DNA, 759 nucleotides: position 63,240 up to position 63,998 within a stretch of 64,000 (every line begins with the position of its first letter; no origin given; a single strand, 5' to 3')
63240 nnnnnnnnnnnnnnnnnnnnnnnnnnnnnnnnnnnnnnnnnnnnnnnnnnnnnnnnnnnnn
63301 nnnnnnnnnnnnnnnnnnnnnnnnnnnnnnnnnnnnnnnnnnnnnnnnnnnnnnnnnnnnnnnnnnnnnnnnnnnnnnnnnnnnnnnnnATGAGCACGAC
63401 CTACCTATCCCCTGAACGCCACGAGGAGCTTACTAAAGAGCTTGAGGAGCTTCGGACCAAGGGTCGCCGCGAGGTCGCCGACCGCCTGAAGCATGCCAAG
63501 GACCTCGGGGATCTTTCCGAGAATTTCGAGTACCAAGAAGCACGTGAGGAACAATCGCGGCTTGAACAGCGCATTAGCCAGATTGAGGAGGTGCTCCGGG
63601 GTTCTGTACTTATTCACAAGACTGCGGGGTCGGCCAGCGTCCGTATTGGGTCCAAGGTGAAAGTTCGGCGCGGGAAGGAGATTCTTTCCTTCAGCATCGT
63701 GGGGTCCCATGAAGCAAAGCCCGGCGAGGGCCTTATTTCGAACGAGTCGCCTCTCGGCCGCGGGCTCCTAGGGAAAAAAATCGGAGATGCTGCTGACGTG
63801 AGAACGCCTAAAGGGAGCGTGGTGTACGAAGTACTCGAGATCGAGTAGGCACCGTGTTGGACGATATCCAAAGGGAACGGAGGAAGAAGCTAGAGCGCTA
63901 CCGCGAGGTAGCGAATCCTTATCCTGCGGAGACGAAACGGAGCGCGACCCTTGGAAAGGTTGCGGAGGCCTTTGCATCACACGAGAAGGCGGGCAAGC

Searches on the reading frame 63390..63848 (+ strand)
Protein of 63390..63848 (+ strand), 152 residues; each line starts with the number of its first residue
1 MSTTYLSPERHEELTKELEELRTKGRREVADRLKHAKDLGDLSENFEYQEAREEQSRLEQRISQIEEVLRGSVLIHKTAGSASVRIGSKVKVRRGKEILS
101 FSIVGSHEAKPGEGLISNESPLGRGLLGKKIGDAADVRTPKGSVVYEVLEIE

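Call 45: find_encoding_contigs(protein=window:63390-63848:+, flank=10000, max_places=4)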
Protein window:63390-63848:+ (152 aa): 1 contig read that carries it; 1 place shown.
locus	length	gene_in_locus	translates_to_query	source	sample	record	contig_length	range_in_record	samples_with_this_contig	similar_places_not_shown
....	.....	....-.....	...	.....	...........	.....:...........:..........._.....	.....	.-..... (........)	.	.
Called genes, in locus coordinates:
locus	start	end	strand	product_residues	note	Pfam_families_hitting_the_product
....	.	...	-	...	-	?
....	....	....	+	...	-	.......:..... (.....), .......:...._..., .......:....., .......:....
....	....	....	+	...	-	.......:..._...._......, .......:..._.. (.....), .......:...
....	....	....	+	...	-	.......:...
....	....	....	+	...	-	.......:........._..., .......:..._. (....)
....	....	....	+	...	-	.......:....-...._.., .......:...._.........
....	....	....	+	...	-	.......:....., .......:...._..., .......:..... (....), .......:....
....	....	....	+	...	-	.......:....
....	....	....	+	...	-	-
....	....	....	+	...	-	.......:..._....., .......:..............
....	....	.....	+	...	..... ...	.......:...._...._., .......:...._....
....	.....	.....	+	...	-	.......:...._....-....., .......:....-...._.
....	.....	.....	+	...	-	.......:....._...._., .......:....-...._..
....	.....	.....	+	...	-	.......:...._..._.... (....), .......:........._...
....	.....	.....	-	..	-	?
